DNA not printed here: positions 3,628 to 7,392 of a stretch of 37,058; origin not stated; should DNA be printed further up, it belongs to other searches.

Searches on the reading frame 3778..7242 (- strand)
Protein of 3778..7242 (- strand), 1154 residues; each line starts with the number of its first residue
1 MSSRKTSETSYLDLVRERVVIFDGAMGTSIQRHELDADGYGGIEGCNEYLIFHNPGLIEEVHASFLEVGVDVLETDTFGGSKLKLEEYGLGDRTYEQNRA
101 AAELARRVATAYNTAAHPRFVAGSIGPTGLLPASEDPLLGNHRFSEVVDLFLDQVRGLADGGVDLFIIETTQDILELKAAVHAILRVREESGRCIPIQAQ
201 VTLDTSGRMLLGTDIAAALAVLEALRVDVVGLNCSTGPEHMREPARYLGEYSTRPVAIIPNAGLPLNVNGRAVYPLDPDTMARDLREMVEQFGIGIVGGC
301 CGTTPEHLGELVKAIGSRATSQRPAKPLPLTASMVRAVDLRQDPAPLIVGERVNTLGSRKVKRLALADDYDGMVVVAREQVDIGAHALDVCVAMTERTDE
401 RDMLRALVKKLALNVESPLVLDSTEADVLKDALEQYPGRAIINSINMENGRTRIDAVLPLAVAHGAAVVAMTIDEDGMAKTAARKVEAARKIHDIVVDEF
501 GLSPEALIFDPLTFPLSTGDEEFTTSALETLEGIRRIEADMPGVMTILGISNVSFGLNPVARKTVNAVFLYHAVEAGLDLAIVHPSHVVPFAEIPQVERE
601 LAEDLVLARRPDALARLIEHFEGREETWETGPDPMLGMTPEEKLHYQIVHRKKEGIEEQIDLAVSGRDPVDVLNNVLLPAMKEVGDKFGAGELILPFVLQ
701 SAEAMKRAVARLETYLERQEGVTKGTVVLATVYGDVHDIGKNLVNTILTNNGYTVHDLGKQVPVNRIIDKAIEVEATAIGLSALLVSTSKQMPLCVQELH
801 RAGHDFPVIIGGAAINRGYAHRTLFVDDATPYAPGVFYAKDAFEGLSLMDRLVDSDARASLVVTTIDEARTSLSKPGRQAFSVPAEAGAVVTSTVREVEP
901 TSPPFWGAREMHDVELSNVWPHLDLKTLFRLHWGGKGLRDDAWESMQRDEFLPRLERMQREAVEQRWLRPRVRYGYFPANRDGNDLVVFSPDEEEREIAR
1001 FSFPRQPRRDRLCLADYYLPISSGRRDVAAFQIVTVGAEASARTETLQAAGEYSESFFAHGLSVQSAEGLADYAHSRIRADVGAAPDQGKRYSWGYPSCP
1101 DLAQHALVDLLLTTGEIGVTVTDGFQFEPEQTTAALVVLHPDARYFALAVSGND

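Call 28: search_protein_families(library=pfam, proteins=[window:3778-7242:-], max_evalue=0.00001)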
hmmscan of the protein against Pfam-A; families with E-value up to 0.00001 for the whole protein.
window:3778-7242:- (1154 aa): 6 families
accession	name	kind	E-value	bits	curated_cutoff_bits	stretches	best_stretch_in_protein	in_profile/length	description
PF02574.22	S-methyl_trans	-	6.9e-76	256.2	22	1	20-314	1-282/283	Homocysteine S-methyltransferase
PF00809.28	Pterin_bind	-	2.3e-39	135.9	25.5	1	350-584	1-244/244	Pterin binding enzyme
PF02965.22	Met_synt_B12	-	2.3e-27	96.5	25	1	947-1149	36-258/273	Vitamin B12 dependent methionine synthase, activation domain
PF02607.22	B12-binding_2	-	2.5e-19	69.7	23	1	641-713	2-74/74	B12 binding domain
PF02310.24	B12-binding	-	1.9e-18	66.9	32.1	1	726-816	2-92/121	B12 binding domain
PF03599.22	CdhD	-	6e-06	25.7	24.8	0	386-498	68-175/387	CO dehydrogenase/acetyl-CoA synthase delta subunit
